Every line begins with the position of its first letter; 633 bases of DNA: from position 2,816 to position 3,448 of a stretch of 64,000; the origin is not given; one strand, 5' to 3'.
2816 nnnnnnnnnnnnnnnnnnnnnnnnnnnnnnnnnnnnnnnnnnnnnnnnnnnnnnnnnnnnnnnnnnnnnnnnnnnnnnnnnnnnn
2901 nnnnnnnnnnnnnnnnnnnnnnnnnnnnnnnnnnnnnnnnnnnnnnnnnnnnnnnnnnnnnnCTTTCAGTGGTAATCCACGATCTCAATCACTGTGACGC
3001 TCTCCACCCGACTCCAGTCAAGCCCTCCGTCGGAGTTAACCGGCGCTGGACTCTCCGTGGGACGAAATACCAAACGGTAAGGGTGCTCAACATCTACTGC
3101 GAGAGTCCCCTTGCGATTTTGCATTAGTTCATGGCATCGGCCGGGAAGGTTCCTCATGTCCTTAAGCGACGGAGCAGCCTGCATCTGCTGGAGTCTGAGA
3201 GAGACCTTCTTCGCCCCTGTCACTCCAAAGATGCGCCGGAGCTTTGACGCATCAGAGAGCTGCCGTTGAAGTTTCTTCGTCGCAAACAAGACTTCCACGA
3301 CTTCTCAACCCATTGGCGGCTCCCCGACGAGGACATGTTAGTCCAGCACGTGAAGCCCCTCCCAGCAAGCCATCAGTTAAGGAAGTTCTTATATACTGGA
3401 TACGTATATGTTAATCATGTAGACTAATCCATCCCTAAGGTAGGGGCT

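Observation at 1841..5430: Candidate undescribed CBASS-like/ubiquitin-like immune module: HigB + HTH-ImmA/IrrE, divergent from an NTase-E2 fusion and a coupled TM ORF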

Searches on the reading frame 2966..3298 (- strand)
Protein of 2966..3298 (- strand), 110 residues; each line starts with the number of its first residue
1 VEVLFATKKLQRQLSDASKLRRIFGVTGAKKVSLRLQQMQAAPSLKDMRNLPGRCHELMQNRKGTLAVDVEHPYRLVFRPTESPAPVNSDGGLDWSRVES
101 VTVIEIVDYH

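Call 3: search_protein_families(library=pfam, proteins=[window:2966-3298:-], max_evalue=0.1)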
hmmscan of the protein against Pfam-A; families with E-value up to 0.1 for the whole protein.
window:2966-3298:- (110 aa): 1 family
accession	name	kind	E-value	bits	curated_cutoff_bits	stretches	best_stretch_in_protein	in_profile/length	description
PF05015.19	HigB-like_toxin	-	0.00014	22.7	27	1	5-79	3-77/91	RelE-like toxin of type II toxin-antitoxin system HigB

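Call 4: search_protein_families(library=padloc, proteins=[window:2966-3298:-], max_evalue=0.1)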
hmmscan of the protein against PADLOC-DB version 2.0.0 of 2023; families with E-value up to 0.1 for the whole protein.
window:2966-3298:- (110 aa): 0 families

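Call 6: search_protein_families(library=ncbifam, proteins=[window:2966-3298:-], max_evalue=0.01)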
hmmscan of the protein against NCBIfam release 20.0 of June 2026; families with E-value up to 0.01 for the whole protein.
window:2966-3298:- (110 aa): 0 families

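Call 50: search_solved_structures(query=A2, max_evalue=1, show_alignments=2)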
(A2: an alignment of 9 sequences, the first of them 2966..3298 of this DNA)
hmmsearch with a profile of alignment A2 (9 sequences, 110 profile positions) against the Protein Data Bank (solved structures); distinct sequences matched with E-value up to 1: 8.
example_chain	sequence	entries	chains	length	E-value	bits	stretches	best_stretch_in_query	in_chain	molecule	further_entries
6f8s_B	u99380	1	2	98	0.00067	23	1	34-85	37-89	Putative Killer protein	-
4mct_B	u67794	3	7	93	0.0084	19.5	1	29-79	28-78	Killer protein | Endoribonuclease HigB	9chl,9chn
4mcx_B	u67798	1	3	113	0.014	18.8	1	29-79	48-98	Killer protein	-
4px8_A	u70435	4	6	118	0.014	18.7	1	29-79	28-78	Killer protein | Host inhibition of growth B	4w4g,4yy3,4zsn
4ypb_QY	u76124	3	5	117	0.014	18.7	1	29-79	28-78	Host inhibition of growth B | Killer protein | Endoribonuclease HigB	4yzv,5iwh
5ixl_A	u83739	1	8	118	0.014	18.7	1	29-79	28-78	Endoribonuclease HigB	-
4typ_C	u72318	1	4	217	0.29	14.5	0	40-95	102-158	Adenylate kinase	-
4qbg_B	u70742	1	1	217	0.35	14.2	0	40-96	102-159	Adenylate kinase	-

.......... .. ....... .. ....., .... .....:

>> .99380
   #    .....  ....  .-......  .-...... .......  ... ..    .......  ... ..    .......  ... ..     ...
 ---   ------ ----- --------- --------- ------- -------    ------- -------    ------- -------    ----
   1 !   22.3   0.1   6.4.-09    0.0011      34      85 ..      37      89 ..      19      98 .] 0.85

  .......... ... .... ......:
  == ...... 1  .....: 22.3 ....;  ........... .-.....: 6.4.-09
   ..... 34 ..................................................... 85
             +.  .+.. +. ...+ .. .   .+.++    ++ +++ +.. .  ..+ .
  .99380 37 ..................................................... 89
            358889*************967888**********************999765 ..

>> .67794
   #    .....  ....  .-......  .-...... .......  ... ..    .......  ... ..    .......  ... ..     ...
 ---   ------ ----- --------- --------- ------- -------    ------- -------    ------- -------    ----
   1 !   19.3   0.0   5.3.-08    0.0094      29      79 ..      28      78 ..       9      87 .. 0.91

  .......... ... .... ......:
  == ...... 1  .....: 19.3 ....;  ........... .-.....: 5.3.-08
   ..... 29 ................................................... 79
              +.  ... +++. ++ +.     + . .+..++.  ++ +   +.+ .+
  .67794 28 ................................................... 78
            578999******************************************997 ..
